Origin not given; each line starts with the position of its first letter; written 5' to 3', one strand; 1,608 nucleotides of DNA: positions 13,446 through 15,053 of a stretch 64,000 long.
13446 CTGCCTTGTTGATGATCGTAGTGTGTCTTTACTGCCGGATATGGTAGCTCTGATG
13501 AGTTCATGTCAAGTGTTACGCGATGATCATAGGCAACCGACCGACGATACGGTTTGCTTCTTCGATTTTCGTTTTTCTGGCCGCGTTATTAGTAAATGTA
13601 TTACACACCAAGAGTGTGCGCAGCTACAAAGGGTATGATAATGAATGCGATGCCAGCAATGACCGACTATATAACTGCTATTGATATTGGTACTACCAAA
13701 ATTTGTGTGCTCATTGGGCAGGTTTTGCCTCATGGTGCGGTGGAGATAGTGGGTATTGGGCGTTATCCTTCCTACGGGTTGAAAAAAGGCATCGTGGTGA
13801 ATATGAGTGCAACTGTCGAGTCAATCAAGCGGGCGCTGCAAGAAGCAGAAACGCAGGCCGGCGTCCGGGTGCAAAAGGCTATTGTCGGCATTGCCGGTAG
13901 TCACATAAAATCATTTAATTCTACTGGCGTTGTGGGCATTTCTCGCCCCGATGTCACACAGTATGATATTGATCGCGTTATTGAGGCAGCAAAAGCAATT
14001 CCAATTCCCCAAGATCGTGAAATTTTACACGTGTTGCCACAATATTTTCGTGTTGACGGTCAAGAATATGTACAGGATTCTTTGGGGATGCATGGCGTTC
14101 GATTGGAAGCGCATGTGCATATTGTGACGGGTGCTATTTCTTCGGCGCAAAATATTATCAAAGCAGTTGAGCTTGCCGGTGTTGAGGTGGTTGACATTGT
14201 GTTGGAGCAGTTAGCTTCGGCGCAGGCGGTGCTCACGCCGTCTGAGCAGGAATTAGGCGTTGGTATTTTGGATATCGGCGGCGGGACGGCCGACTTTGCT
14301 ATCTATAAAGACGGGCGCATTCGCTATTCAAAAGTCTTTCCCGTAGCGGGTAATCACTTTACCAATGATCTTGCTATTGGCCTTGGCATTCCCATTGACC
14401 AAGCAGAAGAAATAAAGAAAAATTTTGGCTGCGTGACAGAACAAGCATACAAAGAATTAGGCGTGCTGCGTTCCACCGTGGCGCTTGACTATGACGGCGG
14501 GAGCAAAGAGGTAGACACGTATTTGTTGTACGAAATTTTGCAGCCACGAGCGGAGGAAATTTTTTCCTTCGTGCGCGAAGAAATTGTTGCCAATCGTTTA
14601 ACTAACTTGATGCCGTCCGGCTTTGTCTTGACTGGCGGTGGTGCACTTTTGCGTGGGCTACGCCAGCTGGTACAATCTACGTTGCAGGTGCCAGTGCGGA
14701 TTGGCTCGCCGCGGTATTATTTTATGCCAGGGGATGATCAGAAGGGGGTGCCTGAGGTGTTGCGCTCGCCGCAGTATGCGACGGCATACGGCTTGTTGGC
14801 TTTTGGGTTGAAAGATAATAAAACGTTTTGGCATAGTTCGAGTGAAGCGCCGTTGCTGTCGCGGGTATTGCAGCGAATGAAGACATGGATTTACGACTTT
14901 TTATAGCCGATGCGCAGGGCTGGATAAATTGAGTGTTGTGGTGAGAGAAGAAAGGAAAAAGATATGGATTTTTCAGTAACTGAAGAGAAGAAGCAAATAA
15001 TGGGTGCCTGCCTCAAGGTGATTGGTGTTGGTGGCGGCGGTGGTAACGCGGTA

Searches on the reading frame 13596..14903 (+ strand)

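Call 17: search_protein_families(library=pfam, proteins=[window:13596-14903:+], max_evalue=0.001)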
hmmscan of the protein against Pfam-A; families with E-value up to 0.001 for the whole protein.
window:13596-14903:+ (436 aa): 5 families
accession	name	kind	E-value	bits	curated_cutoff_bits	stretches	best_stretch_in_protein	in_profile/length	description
PF14450.12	FtsA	-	4.5e-40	137.4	31.8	2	224-399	2-127/127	Cell division protein FtsA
PF02491.25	SHS2_FTSA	-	4.6e-30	104.2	25.4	1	101-178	1-79/79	SHS2 domain inserted in FTSA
PF06723.19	MreB_Mbl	-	1.9e-18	66.8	27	1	185-370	110-304/327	MreB/Mbl protein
PF11104.14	PilM_2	-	7.1e-12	45.4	27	1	185-276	142-236/340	Type IV pilus assembly protein PilM;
PF08841.16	DDR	-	7.1e-05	22.4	24.6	1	188-283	108-197/328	Diol dehydratase reactivase ATPase-like domain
